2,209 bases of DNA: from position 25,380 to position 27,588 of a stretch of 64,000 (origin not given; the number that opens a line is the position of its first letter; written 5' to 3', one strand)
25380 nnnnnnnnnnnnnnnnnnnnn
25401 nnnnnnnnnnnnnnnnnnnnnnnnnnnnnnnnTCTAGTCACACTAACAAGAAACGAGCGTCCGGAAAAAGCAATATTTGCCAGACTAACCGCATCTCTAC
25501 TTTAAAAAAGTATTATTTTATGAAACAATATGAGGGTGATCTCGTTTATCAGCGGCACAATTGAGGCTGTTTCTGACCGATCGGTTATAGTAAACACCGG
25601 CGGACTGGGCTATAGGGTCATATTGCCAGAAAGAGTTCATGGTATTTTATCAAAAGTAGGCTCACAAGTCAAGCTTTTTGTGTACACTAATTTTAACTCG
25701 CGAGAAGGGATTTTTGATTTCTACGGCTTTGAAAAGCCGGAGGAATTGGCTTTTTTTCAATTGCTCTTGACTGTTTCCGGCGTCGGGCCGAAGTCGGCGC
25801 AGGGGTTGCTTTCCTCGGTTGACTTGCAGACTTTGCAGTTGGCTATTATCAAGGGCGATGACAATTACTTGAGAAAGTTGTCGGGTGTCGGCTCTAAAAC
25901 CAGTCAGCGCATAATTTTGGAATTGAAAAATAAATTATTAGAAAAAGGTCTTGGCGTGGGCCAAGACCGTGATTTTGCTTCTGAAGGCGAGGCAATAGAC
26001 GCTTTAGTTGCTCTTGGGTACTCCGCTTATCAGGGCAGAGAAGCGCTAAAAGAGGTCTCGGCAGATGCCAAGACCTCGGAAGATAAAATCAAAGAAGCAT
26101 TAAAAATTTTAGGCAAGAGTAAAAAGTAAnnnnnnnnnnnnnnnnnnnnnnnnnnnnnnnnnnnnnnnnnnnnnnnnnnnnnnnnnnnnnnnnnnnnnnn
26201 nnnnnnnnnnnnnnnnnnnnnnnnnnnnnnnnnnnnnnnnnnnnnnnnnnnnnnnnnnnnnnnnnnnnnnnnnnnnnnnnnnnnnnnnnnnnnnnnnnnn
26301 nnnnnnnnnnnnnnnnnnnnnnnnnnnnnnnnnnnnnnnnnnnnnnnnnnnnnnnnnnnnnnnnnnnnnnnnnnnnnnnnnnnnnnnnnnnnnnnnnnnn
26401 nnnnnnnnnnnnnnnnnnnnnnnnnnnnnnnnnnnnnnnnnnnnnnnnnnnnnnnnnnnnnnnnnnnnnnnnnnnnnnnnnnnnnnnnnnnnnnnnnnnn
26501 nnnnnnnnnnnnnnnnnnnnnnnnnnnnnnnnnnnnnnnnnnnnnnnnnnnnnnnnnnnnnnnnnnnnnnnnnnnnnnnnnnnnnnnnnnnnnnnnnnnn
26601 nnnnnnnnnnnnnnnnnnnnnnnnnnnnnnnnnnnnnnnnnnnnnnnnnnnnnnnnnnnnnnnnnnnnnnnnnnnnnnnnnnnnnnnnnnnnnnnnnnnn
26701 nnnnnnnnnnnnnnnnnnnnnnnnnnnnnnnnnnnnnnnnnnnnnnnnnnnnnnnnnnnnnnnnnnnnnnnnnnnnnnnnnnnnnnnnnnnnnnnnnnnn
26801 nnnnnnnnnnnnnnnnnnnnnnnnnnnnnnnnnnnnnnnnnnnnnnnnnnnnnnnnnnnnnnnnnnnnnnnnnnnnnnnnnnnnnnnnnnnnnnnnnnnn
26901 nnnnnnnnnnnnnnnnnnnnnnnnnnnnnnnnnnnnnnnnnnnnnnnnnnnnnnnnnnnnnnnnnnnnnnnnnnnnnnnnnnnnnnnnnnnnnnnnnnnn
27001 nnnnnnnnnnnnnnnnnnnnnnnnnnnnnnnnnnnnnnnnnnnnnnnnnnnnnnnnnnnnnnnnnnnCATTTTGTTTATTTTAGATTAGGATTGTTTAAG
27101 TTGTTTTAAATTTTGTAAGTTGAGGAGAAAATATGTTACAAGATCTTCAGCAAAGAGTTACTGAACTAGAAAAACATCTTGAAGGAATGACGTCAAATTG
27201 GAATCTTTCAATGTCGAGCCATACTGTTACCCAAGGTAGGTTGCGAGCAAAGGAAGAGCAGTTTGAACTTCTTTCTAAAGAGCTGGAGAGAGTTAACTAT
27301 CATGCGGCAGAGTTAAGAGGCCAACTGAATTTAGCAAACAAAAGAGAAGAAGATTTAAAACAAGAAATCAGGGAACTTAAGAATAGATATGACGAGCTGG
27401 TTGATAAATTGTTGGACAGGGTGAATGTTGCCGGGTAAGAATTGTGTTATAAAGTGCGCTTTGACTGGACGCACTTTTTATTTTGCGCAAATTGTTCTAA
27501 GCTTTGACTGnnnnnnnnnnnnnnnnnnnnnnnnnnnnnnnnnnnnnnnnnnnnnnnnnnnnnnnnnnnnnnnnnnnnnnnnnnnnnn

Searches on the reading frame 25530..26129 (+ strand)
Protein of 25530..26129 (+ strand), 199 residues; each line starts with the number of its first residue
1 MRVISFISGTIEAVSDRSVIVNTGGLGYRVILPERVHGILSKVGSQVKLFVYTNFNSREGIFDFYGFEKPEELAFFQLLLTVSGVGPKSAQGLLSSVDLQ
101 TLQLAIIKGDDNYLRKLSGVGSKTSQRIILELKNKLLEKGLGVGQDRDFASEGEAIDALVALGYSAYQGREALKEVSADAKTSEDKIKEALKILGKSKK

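Call 27: search_protein_families(library=pfam, proteins=[window:25530-26129:+], max_evalue=0.001)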
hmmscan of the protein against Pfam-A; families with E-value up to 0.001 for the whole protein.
window:25530-26129:+ (199 aa): 5 families
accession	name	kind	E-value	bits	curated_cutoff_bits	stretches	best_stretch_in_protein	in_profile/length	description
PF14520.12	HHH_5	-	1e-13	51.9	27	1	76-133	1-56/57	Helix-hairpin-helix domain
PF01330.27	RuvA_N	-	1.7e-09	38.1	23.6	1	4-66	2-61/61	RuvA N terminal domain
PF07499.19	RuvA_C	-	3.6e-09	37.4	24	1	153-194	4-46/47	RuvA, C-terminal domain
PF21176.3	RecR_HhH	-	8e-07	29.2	27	0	114-132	8-26/45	RecR, helix-hairpin-helix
PF00633.29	HHH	-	0.00027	21.1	24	0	79-91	13-25/30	Helix-hairpin-helix motif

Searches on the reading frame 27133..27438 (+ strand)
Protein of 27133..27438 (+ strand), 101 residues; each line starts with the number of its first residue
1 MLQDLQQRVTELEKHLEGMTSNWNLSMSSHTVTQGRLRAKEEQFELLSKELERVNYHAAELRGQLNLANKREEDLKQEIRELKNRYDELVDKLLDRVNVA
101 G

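Call 27: search_protein_families(library=pfam, proteins=[window:27133-27438:+], max_evalue=0.001)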
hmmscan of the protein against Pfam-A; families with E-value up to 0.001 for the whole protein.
window:27133-27438:+ (101 aa): 2 families
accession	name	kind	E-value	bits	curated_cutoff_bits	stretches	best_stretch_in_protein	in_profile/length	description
PF17078.10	SHE3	-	0.00016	21.9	30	1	36-91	67-122/228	SWI5-dependent HO expression protein 3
PF24319.2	DUF7491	-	0.00099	19.7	30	0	25-89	19-82/90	Coiled-coil region of unknown function (DUF7491)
